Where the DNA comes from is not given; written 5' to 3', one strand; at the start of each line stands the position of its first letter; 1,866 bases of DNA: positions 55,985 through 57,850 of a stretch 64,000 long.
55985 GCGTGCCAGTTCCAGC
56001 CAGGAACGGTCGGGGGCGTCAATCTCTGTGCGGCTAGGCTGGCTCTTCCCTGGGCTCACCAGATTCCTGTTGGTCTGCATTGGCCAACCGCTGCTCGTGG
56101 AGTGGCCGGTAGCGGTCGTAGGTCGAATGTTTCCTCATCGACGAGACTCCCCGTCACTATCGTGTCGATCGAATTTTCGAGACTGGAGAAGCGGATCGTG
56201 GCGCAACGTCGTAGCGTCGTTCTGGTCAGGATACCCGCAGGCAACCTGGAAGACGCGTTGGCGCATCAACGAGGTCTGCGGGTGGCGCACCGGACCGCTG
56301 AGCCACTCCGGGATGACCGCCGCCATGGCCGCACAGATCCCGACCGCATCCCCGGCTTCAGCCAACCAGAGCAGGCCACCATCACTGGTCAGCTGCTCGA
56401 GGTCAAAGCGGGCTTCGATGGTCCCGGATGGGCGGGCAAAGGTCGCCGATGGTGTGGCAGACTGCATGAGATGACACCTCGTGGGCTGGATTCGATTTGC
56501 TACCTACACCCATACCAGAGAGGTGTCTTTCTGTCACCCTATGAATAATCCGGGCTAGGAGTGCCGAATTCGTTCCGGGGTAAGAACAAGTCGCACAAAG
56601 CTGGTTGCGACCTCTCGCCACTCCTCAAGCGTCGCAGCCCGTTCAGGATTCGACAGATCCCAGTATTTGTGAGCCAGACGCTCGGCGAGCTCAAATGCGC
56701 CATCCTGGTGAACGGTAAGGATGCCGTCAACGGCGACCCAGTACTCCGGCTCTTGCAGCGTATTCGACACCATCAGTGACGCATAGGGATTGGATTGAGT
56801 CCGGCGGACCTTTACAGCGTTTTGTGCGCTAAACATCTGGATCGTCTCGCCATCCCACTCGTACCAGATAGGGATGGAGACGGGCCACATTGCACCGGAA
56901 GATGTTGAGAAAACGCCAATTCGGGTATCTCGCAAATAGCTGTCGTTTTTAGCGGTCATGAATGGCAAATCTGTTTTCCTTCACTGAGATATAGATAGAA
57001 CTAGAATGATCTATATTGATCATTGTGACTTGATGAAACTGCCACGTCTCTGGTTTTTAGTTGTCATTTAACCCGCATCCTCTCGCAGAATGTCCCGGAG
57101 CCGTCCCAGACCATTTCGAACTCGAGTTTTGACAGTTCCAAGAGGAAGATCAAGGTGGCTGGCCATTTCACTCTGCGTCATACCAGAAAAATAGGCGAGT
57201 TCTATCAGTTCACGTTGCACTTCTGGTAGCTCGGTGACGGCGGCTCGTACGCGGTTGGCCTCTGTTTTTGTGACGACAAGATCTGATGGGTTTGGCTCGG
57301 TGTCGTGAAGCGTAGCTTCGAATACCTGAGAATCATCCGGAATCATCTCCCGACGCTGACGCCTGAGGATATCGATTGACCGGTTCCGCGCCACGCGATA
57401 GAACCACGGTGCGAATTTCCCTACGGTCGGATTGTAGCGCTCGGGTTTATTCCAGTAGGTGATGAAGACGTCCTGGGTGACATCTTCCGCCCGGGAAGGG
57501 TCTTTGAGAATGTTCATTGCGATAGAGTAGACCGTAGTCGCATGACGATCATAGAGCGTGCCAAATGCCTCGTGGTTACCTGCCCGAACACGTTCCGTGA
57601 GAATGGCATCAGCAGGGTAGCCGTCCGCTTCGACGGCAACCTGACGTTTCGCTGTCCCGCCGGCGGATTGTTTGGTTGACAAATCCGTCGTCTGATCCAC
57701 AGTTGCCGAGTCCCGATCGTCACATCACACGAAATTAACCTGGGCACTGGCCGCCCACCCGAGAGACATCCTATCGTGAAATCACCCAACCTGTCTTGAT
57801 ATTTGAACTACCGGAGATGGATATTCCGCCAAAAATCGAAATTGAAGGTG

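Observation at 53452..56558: Perfect 17-bp inverted repeats with CTAG flanks enclose a 3.1-kb mosaic of two dead transposases and an intact CPBP protease cassette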

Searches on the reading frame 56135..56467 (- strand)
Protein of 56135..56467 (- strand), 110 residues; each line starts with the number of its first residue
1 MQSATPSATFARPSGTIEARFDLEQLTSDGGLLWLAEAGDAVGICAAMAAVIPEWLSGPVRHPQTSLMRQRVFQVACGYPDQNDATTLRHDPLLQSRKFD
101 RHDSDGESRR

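Call 5: search_protein_families(library=pfam, proteins=[window:56135-56467:-], max_evalue=0.01)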
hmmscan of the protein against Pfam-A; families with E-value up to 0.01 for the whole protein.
window:56135-56467:- (110 aa): 1 family
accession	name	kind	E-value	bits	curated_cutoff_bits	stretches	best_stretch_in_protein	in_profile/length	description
PF13701.12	DDE_Tnp_1_4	-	6e-19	68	34.7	1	16-95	8-88/435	Transposase DDE domain group 1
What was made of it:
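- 56184..56554 (-): IS1380 5' remnant. It comprises the 13-nt left-end inverted repeat (56542-56554), an 87-nt leader counted from the outer end of that repeat, and transposase codons 1-95. The open frame 56135-56467 adds 15 unrelated codons. Pfam PF13701, E = 6e-19 (call 5).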

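Call 9: find_homologous_proteins(query=window:56135-56467:-, max_evalue=0.00001)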
Query window:56135-56467:- (110 aa): 32 proteins with E <= 0.00001 among 34 candidates.
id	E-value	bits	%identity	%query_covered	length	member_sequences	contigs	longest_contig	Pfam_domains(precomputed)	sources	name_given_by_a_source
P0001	6.4e-68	244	100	100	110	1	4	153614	PF13701.13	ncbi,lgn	-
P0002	3.7e-33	132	64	85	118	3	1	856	PF13701.13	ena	-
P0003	2.1e-29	120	63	85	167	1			PF13701.13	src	-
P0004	3.8e-29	119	63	81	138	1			PF13701.13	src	-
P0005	1.7e-28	117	62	83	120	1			PF13701.13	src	-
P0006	4.4e-28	116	59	86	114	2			PF13701.13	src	-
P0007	5.8e-28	115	61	86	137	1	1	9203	PF13701.13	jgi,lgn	-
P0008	6.0e-28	115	62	81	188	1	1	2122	PF13701.13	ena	-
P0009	4.1e-26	109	63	72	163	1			PF13701.13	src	-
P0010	5.0e-26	109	56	86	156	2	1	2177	PF13701.13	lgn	-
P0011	1.4e-25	108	59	82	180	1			PF13701.13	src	-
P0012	1.4e-25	108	57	85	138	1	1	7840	PF13701.13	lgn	-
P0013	2.5e-25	107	58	82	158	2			PF13701.13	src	-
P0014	3.8e-25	106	58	85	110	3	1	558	PF13701.13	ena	-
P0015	6.2e-25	105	57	83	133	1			PF13701.13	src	-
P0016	2.5e-24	103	61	72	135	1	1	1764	PF13701.13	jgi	jgi:hypothetical protein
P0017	3.9e-24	103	58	84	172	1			PF13701.13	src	-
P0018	1.1e-23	101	62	72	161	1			PF13701.13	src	-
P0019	2.2e-23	100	56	84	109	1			PF13701.13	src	-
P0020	3.5e-23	100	61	72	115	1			PF13701.13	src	-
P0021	6.2e-23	99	61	72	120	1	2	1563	PF13701.13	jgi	jgi:hypothetical protein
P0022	8.5e-23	99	57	72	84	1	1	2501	PF13701.13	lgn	-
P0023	1.6e-22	98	57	75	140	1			PF13701.13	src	-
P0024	8.7e-22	95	61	72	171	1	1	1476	PF13701.13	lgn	-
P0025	1.4e-21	95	53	84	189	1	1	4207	PF13701.13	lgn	-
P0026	1.8e-21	94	54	85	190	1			PF13701.13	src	-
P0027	2.0e-21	94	52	83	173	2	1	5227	PF13701.13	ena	-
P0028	1.1e-20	92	52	76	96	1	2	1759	PF13701.13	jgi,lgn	jgi:hypothetical protein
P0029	1.1e-19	89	56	86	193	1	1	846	PF13701.13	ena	-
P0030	8.6e-19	86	75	40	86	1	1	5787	PF13701.13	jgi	jgi:hypothetical protein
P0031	2.5e-17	81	52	85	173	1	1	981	PF13701.13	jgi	jgi:hypothetical protein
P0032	1.1e-15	76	55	65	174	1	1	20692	PF13701.13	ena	-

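Call 12: search_dna_similar(query=window:56135-56467:-, collection=plasmids, mode=protein, max_rows=25)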
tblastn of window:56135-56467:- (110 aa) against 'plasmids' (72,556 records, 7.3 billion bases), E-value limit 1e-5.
Records with a match: 363; places in all: 863; records where one place covers at least 80% of the query: 119.
Best place of each record, by identity: <60% 363.
By first word of the organism name: Bradyrhizobium 57; Enterobacter 50; Acetobacter 47; Sphingobium 18; Phaeobacter 15; Klebsiella 15; Salmonella 14; Azospirillum 11; Nostoc 10; Pseudomonas 8; and 58 more.
By predicted mobility (MOB-suite, as given by PLSDB): conjugative 211; non-mobilizable 83; mobilizable 69.
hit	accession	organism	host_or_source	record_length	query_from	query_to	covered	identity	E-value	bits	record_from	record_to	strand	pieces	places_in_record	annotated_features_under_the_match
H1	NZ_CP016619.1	Microvirga ossetica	Vicia alpestris,cell culture,nodules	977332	2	95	85%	42.3%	9e-13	69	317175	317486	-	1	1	IS1380 family transposase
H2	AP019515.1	Vreelandella sulfidaeris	cell culture,metal sulfide rock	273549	1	96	87%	41.4%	6e-9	59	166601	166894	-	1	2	hypothetical protein (x2)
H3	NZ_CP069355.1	Microvirga sp. VF16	Vachellia farnesiana,Cell culture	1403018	1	91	83%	43.2%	2e-10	63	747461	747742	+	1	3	none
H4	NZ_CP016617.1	Microvirga ossetica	Vicia alpestris,cell culture,nodules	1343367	1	95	86%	40.6%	7e-12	67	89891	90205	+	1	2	none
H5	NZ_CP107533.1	Methylobacterium sp. FF17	-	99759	1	95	86%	40.0%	5e-11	65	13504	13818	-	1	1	IS1380 family transposase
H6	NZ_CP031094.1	Hydrocarboniclastica marina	-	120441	2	96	86%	39.6%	4e-7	54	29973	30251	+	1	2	IS1380 family transposase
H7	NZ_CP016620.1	Microvirga ossetica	Vicia alpestris,cell culture,nodules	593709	5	95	83%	40.9%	4e-11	65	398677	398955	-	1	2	IS1380 family transposase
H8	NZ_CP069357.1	Microvirga sp. VF16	Vachellia farnesiana,Cell culture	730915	1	95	86%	39.0%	3e-11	65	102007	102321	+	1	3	IS1380 family transposase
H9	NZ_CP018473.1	Xanthomonas perforans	Solanum lycopersicum,tomato field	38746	1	95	86%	38.7%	1e-9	61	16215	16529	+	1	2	none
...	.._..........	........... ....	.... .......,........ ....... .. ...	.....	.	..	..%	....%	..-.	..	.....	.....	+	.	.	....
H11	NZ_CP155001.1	Methylobacterium fujisawaense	concrete cylinder weathered outdoors on ...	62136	1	95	86%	38.7%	2e-9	60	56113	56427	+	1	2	IS1380-like element ISMex4 family transposase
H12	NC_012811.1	Methylorubrum extorquens AM1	-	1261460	1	95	86%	38.7%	2e-9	60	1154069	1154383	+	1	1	none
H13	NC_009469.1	Acidiphilium cryptum JF-5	-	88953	16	95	73%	45.9%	1e-11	66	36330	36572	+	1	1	IS1380-like element ISAcr4 family transposase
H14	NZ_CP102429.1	Pseudomonas psychrotolerans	Plant,tissue sample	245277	1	92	84%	39.8%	9e-10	61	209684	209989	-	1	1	none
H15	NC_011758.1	Methylorubrum extorquens CM4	-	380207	1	95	86%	38.1%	5e-11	64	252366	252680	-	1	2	none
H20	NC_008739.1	Marinobacter nauticus VT8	-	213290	17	96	73%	43.9%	2e-8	57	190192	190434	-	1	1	IS1380-like element ISMaq4 family transposase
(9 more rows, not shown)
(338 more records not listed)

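Call 13: find_related_loci(query=window:56135-56467:-, collection=genome_contigs, flank=6000)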
Query window:56135-56467:- (110 aa) in genome_contigs; peptide patterns used: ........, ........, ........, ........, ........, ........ (x = any residue, [..] = any of these).
478 stretches matched a pattern; 2 encode a relative of the query (tblastn E <= 1e-3); 2 distinct loci.
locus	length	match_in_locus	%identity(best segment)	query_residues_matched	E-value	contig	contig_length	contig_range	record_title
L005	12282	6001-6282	67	2-95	2e-41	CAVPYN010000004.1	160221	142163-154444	MAG: uncultured Chloroflexia bacterium isolate MFD09964.bin.2.204 genome assembly, contig: contig_21071, whole genome sh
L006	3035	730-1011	60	2-95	6e-37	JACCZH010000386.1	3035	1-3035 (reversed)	MAG: Chloroflexia bacterium isolate MGR_bin225 SD2897-2912_k127_8625801, whole genome shotgun sequence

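Call 31: find_encoding_contigs(protein=P0001, flank=6000, max_places=10)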
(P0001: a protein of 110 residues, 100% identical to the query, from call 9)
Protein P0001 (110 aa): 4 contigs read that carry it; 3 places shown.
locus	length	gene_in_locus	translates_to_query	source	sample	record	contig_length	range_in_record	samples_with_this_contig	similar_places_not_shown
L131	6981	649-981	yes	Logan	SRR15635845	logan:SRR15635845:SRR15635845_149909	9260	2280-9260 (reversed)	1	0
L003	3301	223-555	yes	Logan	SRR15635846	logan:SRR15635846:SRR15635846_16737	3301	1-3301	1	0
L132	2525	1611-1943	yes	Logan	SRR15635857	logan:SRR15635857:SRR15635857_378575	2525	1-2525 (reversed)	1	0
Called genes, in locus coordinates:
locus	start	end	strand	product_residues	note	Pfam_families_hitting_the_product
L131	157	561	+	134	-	PF01243:PNPOx_N (weak)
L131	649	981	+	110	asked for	PF13701:DDE_Tnp_1_4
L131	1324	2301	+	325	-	PF02517:Rce1-like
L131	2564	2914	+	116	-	-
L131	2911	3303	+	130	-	-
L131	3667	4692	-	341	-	PF03747:ADP_ribosyl_GH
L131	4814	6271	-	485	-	PF00202:Aminotran_3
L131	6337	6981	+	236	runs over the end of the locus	PF03473:MOSC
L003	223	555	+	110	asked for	PF13701:DDE_Tnp_1_4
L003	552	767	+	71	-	-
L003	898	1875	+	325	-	PF02517:Rce1-like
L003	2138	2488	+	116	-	-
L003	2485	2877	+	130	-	-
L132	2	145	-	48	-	?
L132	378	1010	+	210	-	PF04542:Sigma70_r2, PF08281:Sigma70_r4_2, PF04545:Sigma70_r4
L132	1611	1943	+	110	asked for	PF13701:DDE_Tnp_1_4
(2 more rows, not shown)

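Call 32: search_protein_families(library=ncbifam, proteins=[window:56135-56467:-, L006:655-2052:+], max_evalue=0.01)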
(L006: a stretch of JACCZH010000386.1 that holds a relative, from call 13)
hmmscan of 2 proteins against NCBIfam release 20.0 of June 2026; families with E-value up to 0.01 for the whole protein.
window:56135-56467:- (110 aa): 1 family
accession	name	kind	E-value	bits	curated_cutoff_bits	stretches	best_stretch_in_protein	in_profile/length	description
NF033539.1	transpos_IS1380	equivalog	4.4e-16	58.5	180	1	19-95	2-78/419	IS1380 family transposase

L006:655-2052:+ (465 aa): 2 families
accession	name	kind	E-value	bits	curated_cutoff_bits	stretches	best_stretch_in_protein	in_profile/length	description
NF033539.1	transpos_IS1380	equivalog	2.4e-104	349.3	180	1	43-448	2-418/419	IS1380 family transposase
NF033592.1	transpos_IS4_1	equivalog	0.003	16.7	115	1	323-405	248-330/332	IS4 family transposase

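Call 54: get_annotated_region(hit=H13, flank=2200)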
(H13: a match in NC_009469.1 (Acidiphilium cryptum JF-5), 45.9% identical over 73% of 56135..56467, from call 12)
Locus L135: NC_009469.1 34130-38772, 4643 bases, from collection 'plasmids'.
description: Acidiphilium cryptum JF-5 plasmid pACRY03, complete sequence
organism: Acidiphilium cryptum JF-5 (NCBI taxid 349163)
taxonomy: Bacteria; Pseudomonadota; Alphaproteobacteria; Rhodospirillales; Acetobacteraceae; Acidiphilium; Acidiphilium cryptum; Acidiphilium cryptum JF-5
host: -; source: -; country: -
typing (MOB-suite, as given by PLSDB): conjugative; replicon rep_cluster_296; relaxase MOBF; mating-pair formation MPF_T
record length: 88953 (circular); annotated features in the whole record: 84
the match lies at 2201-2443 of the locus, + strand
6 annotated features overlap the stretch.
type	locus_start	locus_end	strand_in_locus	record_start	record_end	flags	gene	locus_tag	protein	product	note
CDS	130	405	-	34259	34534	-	-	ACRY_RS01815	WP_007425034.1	hypothetical protein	-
CDS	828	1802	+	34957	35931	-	-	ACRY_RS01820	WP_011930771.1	recombinase family protein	GO:0006310 - DNA recombination [Evidence IEA]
CDS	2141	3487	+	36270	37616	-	-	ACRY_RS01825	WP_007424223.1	IS1380-like element ISAcr4 family transposase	GO:0006313 - DNA transposition [Evidence IEA]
CDS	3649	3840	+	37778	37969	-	-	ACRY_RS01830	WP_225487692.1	WGR domain-containing protein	-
CDS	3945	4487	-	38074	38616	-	-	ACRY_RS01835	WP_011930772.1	zincin-like metallopeptidase domain-containing protein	-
CDS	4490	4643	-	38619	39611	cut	-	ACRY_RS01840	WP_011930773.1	tyrosine-type recombinase/integrase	GO:0015074 - DNA integration [Evidence IEA]; GO:0006310 - DNA recombination [Evidence IEA]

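Call 55: get_annotated_region(hit=H11, flank=2200)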
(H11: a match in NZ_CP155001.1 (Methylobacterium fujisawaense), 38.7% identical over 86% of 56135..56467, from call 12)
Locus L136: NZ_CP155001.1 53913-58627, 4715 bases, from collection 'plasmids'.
description: Methylobacterium fujisawaense strain C14 plasmid unnamed2, complete sequence
organism: Methylobacterium fujisawaense (NCBI taxid 107400)
taxonomy: Bacteria; Pseudomonadota; Alphaproteobacteria; Hyphomicrobiales; Methylobacteriaceae; Methylobacterium; Methylobacterium fujisawaense
host: -; source: concrete cylinder weathered outdoors on green roof; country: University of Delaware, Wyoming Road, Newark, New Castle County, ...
typing (MOB-suite, as given by PLSDB): mobilizable; relaxase MOBF
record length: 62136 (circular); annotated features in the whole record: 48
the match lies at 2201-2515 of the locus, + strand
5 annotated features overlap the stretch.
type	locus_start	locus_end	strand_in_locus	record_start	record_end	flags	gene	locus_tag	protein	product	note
CDS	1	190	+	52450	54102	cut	-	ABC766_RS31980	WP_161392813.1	ISL3 family transposase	-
CDS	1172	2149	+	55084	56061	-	-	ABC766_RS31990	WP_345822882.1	DUF1800 family protein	-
CDS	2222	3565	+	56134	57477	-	-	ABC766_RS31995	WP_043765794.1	IS1380-like element ISMex4 family transposase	GO:0006313 - DNA transposition [Evidence IEA]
CDS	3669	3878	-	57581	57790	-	-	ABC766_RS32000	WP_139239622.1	hypothetical protein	-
CDS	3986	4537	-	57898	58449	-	-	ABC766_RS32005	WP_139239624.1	hypothetical protein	-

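Call 56: get_annotated_region(hit=H20, flank=2200)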
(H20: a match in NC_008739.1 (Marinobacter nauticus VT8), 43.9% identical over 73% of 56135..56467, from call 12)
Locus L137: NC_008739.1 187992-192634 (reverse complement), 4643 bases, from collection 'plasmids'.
description: Marinobacter nauticus VT8 plasmid pMAQU02, complete sequence
organism: Marinobacter nauticus VT8 (NCBI taxid 351348)
taxonomy: Bacteria; Pseudomonadota; Gammaproteobacteria; Pseudomonadales; Marinobacteraceae; Marinobacter; Marinobacter nauticus; Marinobacter nauticus VT8
host: -; source: -; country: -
typing (MOB-suite, as given by PLSDB): conjugative; replicon rep_cluster_255; relaxase MOBH; mating-pair formation MPF_G
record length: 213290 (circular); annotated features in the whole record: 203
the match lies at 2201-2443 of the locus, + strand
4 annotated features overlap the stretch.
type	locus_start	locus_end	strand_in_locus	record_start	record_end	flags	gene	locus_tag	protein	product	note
CDS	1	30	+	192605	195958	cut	-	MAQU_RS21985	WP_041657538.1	STY4851/ECs_5259 family protein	-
CDS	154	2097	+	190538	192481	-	-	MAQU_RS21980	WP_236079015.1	DEAD/DEAH box helicase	-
CDS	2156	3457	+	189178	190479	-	-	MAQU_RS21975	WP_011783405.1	IS1380-like element ISMaq4 family transposase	GO:0006313 - DNA transposition [Evidence IEA]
CDS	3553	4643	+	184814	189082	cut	-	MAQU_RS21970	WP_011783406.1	helicase-related protein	-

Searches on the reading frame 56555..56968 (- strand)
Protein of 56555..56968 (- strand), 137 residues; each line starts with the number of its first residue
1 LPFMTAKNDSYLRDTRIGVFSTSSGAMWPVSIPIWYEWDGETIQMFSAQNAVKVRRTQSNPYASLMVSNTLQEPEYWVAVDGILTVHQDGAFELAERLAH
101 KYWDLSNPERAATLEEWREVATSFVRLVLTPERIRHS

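Call 5: search_protein_families(library=pfam, proteins=[window:56555-56968:-], max_evalue=0.01)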
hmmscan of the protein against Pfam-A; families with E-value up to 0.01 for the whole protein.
window:56555-56968:- (137 aa): 2 families
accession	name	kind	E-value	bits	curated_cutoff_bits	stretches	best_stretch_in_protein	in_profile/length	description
PF01243.27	PNPOx_N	-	7.3e-07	30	28.1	1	5-135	2-117/120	Pyridoxamine 5'-phosphate oxidase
PF12900.13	Pyridox_ox_2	-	4.4e-05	23.9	27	1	9-129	6-133/140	Pyridoxamine 5'-phosphate oxidase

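Call 66: find_encoding_contigs(protein=window:56555-56968:-, flank=5000, max_places=10)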
Protein window:56555-56968:- (137 aa): 2 contigs read that carry it; 1 place shown.
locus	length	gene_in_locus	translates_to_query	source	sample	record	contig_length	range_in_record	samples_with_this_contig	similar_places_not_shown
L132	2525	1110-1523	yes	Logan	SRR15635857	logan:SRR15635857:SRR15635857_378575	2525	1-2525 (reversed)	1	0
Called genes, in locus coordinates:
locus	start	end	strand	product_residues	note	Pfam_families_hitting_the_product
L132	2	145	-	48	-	?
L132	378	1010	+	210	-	PF04542:Sigma70_r2, PF08281:Sigma70_r4_2, PF04545:Sigma70_r4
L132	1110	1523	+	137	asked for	PF01243:PNPOx_N (weak)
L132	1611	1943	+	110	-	PF13701:DDE_Tnp_1_4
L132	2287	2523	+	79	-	?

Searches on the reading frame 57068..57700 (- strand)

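Call 5: search_protein_families(library=pfam, proteins=[window:57068-57700:-], max_evalue=0.01)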
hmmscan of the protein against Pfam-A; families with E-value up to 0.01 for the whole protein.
window:57068-57700:- (210 aa): 5 families
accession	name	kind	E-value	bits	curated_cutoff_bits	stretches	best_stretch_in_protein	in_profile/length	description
PF04542.20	Sigma70_r2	-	7.8e-21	74.1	24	1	49-117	1-70/71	Sigma-70 region 2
PF08281.18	Sigma70_r4_2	-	1.2e-12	47.7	25.7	1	150-201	3-54/54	Sigma-70, region 4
PF04545.22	Sigma70_r4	-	5.1e-11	42.4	24.1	1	157-202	4-49/50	Sigma-70, region 4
PF07638.17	Sigma70_ECF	-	4.4e-05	23.9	21.1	1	37-193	10-171/185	ECF sigma factor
PF13412.12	HTH_24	-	0.0089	16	21.9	0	169-195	13-39/48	Winged helix-turn-helix DNA-binding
